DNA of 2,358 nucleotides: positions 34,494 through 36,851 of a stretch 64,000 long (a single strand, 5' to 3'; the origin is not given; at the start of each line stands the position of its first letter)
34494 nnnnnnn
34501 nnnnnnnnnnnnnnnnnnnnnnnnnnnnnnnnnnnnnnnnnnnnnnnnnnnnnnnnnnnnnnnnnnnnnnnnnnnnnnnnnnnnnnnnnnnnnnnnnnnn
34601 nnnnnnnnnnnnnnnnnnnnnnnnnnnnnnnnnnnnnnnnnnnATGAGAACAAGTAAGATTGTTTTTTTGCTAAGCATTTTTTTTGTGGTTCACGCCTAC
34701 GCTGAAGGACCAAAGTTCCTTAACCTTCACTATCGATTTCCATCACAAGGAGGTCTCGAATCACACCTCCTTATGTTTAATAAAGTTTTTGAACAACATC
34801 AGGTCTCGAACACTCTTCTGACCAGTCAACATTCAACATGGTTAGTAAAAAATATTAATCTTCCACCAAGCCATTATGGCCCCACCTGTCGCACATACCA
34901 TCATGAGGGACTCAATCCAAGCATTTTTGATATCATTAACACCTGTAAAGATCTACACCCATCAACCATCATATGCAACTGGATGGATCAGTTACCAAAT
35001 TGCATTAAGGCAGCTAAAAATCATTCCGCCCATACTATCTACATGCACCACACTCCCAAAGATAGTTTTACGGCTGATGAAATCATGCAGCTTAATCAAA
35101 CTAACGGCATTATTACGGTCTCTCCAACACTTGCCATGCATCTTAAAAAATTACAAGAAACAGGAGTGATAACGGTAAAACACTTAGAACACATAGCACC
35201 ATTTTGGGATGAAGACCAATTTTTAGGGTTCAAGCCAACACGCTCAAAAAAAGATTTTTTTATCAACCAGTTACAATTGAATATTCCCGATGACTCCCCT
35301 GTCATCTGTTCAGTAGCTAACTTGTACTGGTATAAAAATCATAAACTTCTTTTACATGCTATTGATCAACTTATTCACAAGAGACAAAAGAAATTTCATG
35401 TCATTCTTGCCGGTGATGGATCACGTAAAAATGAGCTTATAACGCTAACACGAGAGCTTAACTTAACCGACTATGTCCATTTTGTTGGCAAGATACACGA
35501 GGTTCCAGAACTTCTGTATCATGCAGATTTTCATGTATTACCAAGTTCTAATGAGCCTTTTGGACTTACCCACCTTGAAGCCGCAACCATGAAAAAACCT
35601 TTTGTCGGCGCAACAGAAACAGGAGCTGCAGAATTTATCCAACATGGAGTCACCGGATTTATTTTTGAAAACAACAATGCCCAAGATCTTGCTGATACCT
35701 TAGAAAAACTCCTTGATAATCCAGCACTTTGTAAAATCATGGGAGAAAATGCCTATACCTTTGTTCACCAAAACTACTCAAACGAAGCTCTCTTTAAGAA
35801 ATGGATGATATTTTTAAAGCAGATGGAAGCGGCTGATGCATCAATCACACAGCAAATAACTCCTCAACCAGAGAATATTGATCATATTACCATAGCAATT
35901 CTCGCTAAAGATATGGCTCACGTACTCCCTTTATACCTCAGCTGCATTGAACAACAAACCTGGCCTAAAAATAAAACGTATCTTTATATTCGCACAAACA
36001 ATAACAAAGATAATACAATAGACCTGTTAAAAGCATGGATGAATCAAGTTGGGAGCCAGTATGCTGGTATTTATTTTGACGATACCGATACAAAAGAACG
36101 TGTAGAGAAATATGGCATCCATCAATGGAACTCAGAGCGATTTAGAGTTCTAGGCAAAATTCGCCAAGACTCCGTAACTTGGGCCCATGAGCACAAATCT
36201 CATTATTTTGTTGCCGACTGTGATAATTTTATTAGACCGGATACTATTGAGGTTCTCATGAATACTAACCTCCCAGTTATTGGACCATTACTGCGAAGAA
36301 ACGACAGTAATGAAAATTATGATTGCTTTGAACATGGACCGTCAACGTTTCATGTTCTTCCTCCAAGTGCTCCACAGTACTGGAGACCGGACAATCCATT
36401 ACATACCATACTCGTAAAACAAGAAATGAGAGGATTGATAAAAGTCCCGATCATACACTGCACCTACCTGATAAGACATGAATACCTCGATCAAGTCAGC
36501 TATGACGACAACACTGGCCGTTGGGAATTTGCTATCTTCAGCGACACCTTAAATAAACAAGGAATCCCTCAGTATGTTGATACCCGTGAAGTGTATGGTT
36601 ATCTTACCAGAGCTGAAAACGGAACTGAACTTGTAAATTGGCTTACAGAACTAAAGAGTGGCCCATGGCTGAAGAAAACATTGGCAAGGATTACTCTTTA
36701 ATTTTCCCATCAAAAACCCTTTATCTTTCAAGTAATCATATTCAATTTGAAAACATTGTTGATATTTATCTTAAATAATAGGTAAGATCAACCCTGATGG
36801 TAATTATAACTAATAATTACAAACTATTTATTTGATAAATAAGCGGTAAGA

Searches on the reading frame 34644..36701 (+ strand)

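Call 52: search_protein_families(library=pfam, proteins=[window:34644-36701:+], max_evalue=0.001)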
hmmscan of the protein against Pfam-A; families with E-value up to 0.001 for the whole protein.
window:34644-36701:+ (685 aa): 3 families
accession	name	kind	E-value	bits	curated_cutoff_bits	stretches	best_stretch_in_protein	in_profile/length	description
PF00534.26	Glycos_transf_1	-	5.2e-40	137.2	26.4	1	211-372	8-171/172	Glycosyl transferases group 1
PF13692.12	Glyco_trans_1_4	-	1.8e-31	109.7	27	1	219-359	2-142/142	Glycosyl transferases group 1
PF20706.3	GT4-conflict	-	4.7e-06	26.3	26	1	232-338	213-326/385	Family 4 Glycosyltransferase in conflict systems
